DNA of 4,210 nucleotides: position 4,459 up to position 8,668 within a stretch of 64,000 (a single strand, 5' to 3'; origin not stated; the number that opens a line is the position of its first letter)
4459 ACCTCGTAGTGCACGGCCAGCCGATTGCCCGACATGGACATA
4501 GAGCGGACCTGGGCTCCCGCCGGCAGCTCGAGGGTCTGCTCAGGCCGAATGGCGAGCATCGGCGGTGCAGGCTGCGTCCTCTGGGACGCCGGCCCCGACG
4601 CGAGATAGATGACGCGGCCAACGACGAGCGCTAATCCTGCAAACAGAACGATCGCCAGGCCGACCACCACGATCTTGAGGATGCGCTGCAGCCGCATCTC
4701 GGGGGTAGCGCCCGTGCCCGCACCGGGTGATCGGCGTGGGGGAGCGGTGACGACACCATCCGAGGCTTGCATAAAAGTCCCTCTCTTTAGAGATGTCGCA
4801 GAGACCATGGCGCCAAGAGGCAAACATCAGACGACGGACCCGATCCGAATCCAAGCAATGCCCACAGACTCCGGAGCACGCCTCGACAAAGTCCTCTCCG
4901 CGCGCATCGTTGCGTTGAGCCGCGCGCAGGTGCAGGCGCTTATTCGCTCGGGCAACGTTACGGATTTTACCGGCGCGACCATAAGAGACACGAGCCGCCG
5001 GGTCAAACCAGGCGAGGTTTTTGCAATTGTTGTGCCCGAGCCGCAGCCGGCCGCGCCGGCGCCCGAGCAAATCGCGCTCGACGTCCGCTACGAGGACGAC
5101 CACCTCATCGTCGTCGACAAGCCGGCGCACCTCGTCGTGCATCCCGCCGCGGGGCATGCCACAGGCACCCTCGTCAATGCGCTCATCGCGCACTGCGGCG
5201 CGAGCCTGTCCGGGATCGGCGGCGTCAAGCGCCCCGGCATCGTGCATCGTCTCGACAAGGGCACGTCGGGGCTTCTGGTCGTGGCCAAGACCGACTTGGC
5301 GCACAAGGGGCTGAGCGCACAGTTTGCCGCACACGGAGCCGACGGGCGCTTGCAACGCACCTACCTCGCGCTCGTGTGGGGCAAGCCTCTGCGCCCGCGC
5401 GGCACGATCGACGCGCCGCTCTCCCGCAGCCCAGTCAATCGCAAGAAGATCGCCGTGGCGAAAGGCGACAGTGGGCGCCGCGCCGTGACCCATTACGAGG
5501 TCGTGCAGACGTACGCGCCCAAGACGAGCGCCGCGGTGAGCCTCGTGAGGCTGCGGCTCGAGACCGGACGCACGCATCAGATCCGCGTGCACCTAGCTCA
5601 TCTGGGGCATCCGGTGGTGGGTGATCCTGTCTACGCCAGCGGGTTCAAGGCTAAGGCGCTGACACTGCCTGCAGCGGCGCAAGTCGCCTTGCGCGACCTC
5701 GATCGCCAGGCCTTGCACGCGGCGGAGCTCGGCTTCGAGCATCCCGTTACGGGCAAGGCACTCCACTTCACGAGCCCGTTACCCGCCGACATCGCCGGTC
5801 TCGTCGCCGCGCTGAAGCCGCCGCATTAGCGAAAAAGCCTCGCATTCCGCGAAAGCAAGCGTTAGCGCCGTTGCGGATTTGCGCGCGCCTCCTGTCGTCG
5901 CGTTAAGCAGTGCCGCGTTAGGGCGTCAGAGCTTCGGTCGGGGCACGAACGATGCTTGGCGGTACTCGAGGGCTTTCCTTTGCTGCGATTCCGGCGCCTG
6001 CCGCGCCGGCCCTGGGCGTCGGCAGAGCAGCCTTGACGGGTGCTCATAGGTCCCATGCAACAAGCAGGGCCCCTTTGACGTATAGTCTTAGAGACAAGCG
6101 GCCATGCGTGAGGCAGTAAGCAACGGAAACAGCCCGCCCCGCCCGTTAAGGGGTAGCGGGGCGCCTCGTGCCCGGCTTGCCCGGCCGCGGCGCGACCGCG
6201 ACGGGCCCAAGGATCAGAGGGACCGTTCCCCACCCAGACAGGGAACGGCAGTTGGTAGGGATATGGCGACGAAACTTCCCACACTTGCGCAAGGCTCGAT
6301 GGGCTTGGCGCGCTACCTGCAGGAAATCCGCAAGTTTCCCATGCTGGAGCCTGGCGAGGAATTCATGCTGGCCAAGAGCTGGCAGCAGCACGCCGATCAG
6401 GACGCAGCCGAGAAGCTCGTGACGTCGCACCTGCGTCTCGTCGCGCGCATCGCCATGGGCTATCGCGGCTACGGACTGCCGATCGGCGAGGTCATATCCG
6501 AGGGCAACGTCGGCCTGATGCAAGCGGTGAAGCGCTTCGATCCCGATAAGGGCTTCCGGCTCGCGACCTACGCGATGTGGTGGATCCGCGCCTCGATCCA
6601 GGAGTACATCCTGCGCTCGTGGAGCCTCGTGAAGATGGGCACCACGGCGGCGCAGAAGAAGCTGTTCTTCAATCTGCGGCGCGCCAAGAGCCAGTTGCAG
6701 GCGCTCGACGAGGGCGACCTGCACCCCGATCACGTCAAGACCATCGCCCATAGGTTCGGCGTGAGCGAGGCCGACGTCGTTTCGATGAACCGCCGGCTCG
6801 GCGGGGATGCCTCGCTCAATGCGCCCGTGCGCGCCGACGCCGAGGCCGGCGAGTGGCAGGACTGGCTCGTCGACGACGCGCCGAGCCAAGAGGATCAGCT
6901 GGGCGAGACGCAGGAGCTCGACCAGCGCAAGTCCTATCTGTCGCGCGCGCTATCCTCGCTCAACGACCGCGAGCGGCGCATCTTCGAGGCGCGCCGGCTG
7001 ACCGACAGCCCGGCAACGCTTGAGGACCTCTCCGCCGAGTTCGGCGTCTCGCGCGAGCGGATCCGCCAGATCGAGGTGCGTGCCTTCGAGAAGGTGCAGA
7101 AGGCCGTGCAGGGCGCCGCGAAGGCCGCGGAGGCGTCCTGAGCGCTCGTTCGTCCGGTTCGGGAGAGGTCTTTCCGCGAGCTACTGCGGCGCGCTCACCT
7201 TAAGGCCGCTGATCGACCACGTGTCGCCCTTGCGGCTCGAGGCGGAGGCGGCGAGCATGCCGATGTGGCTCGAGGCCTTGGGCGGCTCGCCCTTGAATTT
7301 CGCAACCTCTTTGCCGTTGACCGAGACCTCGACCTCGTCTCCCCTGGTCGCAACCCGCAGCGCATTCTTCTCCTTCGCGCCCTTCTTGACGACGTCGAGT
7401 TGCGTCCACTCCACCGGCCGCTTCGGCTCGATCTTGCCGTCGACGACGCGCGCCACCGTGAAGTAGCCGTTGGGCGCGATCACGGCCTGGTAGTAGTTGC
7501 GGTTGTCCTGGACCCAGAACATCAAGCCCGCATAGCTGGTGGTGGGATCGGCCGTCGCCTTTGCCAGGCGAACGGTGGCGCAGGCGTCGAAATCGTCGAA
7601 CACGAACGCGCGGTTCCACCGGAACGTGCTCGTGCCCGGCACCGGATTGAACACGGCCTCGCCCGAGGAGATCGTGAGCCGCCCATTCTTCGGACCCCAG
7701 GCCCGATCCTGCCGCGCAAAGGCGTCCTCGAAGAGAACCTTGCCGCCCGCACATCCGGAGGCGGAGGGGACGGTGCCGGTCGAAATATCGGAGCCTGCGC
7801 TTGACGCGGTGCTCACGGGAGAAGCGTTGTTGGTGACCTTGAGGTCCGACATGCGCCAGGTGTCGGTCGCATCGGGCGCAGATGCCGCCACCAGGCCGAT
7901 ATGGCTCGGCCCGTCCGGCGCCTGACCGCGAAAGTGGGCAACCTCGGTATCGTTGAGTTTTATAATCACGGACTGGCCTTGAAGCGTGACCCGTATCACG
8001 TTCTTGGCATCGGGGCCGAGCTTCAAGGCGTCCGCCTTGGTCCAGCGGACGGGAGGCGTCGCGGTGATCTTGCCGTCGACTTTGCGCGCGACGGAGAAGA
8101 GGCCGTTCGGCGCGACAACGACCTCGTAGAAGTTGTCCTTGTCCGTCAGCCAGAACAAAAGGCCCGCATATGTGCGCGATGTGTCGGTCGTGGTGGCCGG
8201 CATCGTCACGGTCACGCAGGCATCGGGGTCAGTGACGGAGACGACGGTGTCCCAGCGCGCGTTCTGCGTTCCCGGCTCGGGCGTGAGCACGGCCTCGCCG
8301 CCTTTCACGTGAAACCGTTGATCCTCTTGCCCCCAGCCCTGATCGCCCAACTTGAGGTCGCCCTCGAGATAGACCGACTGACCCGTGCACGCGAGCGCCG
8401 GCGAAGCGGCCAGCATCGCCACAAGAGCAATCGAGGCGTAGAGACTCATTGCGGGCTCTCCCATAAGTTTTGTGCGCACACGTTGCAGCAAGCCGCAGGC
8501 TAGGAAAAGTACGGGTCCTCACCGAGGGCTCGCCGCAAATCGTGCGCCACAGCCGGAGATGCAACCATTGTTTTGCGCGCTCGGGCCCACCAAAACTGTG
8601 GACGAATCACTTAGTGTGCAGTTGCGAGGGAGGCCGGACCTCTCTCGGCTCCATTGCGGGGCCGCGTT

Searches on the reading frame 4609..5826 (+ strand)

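Call 49: search_protein_families(library=pfam, proteins=[window:4609-5826:+], max_evalue=0.0001)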
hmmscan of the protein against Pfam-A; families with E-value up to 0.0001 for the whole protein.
window:4609-5826:+ (406 aa): 1 family
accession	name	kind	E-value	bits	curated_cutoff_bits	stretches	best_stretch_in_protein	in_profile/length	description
PF00849.27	PseudoU_synth_2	-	5.3e-32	111.6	26.8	1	165-331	1-152/152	RNA pseudouridylate synthase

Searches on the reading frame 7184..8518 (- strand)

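Call 47: search_protein_families(library=pfam, proteins=[window:7184-8518:-], max_evalue=0.0001)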
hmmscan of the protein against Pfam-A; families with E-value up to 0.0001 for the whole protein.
window:7184-8518:- (445 aa): 1 family
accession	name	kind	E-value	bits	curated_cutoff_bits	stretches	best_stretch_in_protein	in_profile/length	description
PF06439.18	3keto-disac_hyd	-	7.7e-10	39.5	26.8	1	279-420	26-171/187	3-keto-disaccharide hydrolase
